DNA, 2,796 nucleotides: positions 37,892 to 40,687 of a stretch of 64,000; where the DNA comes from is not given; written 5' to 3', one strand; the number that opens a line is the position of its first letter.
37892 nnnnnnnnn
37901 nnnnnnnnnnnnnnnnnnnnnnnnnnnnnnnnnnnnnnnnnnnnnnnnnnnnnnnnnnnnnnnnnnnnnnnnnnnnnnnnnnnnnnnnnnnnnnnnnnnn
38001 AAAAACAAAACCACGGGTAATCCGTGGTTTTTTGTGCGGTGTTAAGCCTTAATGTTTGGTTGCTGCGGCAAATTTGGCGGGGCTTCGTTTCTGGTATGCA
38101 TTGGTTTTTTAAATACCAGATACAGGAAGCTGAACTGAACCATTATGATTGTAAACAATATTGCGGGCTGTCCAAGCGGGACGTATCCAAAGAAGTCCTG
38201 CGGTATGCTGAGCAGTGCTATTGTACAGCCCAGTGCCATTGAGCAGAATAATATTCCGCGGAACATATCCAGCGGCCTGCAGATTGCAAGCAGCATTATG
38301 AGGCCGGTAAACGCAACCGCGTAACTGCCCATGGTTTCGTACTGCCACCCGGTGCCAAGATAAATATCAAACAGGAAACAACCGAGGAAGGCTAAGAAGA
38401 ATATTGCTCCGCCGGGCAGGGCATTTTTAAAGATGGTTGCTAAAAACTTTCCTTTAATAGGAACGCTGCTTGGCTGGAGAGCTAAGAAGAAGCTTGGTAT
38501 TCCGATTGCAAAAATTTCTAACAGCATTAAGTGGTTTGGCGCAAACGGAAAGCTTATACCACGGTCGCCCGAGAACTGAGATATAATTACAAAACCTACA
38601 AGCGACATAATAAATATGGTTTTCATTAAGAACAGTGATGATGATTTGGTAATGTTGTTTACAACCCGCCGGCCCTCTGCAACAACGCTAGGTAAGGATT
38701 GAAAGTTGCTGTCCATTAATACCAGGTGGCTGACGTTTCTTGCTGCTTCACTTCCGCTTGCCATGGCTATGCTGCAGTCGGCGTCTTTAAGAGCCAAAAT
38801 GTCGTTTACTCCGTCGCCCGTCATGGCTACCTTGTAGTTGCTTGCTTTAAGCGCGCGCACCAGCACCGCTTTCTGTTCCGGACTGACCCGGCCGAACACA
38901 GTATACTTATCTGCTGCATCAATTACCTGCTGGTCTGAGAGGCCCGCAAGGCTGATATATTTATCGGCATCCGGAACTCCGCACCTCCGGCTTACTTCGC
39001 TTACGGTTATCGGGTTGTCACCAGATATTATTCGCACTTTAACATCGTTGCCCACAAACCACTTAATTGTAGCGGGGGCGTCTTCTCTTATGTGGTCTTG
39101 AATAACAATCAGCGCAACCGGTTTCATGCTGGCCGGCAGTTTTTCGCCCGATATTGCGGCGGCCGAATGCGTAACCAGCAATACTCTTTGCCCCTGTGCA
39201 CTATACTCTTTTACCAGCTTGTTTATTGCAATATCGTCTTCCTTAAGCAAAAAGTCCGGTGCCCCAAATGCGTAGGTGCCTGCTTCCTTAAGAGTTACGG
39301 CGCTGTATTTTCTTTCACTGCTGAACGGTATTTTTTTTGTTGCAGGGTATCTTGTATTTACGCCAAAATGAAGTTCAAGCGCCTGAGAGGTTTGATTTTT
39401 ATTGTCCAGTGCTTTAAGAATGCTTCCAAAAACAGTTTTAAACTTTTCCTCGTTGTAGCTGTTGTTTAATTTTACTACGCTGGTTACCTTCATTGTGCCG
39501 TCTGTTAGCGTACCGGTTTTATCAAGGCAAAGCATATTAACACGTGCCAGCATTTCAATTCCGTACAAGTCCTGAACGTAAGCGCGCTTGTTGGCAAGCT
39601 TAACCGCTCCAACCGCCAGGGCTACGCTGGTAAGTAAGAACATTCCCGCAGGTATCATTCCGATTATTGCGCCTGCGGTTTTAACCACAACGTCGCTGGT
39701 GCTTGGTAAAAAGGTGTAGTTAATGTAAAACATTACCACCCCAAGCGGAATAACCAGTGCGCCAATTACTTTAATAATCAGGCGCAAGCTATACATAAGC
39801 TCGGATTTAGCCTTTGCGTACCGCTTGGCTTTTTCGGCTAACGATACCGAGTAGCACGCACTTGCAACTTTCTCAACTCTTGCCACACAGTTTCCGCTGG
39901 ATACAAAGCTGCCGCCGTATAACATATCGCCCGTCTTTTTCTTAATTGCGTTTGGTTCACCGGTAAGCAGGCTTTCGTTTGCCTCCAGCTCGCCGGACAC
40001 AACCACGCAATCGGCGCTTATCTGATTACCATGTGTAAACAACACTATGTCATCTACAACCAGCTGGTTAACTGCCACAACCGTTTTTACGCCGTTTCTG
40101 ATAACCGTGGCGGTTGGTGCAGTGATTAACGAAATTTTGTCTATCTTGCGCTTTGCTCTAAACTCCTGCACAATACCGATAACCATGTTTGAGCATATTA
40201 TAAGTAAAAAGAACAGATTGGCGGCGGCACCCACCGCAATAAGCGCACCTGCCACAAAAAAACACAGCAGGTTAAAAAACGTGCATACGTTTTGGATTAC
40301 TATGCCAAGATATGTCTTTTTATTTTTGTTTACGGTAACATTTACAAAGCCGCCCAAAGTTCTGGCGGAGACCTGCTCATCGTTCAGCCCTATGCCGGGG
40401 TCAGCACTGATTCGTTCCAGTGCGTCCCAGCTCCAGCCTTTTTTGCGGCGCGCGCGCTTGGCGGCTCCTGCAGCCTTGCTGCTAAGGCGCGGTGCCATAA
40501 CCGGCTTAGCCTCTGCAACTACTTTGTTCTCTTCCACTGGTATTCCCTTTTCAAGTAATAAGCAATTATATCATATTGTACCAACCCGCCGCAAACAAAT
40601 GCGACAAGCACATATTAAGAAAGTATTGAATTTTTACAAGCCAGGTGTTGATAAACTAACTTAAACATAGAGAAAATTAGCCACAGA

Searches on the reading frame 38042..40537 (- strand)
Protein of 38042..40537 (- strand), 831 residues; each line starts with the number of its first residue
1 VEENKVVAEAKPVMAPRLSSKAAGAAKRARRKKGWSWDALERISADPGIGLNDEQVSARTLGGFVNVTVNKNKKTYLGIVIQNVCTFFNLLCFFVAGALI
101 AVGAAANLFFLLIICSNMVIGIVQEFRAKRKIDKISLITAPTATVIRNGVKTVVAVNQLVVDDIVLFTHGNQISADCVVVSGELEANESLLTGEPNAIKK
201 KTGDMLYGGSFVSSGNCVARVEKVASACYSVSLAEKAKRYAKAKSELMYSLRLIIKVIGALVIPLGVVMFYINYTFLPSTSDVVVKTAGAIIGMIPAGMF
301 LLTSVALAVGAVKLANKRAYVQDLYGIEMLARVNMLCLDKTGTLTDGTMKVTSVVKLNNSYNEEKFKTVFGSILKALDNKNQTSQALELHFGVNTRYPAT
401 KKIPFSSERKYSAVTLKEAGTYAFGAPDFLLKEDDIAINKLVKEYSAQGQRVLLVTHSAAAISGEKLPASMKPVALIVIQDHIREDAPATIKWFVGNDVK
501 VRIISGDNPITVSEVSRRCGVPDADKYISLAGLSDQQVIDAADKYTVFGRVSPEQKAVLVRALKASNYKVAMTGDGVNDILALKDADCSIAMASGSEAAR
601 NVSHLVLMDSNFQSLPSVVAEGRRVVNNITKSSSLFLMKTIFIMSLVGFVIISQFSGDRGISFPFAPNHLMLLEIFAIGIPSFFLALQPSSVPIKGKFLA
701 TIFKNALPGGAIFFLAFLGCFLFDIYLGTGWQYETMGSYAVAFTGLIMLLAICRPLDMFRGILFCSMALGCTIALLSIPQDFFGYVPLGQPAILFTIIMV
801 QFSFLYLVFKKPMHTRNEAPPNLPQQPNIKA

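Call 67: search_protein_families(library=pfam, proteins=[window:38042-40537:-], max_evalue=0.01)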
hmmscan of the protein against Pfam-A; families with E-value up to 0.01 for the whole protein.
window:38042-40537:- (831 aa): 3 families
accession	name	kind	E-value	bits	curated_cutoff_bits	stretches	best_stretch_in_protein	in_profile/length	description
PF00122.25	E1-E2_ATPase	-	4.3e-39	134.4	28.1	1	139-317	3-181/181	E1-E2 ATPase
PF00702.32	Hydrolase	-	2e-20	74.4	26.4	1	336-587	4-191/191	haloacid dehalogenase-like hydrolase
PF08282.18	Hydrolase_3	-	0.00023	21.4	20.9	1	559-611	195-247/255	haloacid dehalogenase-like hydrolase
